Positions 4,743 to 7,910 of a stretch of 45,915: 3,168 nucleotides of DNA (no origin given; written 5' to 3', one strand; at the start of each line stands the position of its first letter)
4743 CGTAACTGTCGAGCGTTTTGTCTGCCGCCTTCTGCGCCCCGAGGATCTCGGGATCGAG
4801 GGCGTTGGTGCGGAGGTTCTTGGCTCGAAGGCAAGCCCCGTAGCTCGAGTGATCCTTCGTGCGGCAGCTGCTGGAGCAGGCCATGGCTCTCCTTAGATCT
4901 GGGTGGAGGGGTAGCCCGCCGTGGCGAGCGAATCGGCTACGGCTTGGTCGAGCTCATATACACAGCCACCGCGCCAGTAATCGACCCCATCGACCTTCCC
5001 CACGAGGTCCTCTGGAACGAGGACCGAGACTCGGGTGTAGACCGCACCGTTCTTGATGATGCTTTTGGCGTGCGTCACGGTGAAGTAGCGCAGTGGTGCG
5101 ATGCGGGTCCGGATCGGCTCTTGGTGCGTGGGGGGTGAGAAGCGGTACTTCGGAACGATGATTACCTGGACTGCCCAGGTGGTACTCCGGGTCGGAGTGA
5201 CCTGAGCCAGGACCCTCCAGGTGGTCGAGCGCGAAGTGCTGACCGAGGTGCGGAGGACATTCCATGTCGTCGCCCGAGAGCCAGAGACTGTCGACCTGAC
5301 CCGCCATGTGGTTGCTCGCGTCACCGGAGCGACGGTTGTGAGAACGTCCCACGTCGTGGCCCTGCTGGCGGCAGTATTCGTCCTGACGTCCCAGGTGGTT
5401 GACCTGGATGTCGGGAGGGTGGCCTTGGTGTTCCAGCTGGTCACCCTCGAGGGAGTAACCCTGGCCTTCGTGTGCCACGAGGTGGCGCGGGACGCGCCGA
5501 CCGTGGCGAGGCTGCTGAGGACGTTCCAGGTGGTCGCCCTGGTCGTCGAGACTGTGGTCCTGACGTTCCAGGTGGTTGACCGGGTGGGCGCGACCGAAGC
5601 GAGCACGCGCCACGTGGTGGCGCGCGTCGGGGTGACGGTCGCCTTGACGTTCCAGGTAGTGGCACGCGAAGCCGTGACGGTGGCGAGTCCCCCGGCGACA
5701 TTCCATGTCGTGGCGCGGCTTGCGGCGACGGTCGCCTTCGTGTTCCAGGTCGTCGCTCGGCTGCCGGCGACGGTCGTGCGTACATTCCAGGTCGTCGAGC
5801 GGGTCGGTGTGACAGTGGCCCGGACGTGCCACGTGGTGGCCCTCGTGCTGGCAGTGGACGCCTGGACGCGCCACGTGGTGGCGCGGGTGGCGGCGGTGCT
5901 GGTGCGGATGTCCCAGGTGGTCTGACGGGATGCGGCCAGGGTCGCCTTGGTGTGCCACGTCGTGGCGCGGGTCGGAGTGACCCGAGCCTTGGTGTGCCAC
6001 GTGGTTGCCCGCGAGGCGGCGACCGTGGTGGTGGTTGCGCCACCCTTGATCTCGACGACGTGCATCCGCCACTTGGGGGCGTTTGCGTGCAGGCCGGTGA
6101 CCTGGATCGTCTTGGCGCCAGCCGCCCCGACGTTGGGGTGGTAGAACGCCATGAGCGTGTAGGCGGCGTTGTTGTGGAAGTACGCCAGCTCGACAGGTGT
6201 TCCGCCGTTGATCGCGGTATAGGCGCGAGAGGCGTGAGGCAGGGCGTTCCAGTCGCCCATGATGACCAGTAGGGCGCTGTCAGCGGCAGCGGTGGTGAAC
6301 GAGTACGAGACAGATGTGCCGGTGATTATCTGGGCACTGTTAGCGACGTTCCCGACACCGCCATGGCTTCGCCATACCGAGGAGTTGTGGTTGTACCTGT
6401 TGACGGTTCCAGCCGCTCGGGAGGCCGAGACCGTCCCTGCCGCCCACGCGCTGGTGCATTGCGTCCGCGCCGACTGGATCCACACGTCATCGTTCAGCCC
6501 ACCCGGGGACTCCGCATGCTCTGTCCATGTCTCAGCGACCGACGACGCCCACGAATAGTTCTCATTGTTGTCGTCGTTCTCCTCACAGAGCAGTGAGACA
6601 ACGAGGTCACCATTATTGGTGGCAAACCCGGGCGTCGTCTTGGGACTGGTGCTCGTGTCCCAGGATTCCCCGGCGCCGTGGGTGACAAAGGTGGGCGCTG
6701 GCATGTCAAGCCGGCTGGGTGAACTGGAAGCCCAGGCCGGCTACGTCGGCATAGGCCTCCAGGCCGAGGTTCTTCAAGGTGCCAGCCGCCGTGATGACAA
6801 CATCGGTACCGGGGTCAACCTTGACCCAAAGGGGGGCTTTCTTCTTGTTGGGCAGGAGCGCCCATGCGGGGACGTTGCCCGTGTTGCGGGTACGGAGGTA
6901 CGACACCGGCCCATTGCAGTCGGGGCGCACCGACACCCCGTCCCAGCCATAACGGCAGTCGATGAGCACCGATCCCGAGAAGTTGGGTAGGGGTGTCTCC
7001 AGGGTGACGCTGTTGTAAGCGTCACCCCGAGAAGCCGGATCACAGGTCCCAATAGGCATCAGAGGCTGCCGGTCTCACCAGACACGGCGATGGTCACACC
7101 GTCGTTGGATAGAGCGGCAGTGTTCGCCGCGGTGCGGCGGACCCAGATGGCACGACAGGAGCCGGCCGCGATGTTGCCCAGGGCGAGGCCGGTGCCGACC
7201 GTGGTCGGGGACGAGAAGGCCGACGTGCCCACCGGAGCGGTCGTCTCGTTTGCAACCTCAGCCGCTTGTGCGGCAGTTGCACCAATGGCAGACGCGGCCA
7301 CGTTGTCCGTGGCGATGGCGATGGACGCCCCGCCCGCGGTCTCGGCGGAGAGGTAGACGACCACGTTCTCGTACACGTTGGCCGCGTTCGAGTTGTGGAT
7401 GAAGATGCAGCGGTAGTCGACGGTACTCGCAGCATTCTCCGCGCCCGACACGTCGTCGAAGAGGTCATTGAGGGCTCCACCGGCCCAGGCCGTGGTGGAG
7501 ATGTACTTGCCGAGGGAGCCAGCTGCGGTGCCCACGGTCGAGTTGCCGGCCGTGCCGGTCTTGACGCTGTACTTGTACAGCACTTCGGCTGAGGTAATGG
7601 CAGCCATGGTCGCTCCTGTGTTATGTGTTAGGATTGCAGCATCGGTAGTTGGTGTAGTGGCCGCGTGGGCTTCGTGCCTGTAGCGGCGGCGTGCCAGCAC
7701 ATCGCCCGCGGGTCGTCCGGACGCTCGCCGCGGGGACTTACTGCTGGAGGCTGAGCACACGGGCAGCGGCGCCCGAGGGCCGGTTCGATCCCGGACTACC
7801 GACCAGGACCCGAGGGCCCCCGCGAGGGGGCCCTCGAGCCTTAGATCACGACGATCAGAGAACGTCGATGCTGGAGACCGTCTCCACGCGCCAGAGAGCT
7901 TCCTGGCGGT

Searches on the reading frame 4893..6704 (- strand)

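Call 9: search_protein_families(library=phrogs, proteins=[window:4893-6704:-], max_evalue=0.001)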
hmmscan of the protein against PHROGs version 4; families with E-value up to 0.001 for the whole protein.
window:4893-6704:- (603 aa): 1 family
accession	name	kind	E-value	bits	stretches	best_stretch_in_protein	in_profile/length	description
phrog_8987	-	unknown function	0.00012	23.1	1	519-600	3-81/86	-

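Call 32: search_protein_families(library=pfam, proteins=[window:4893-6704:-], max_evalue=0.01)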
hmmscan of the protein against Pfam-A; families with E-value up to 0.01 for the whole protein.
window:4893-6704:- (603 aa): 0 families

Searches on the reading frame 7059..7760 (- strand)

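Call 9: search_protein_families(library=phrogs, proteins=[window:7059-7760:-], max_evalue=0.001)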
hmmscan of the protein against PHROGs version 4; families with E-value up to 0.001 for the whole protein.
window:7059-7760:- (233 aa): 1 family
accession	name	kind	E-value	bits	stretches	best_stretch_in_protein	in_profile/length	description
phrog_13135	-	unknown function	1.1e-24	88.4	1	70-230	20-180/182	-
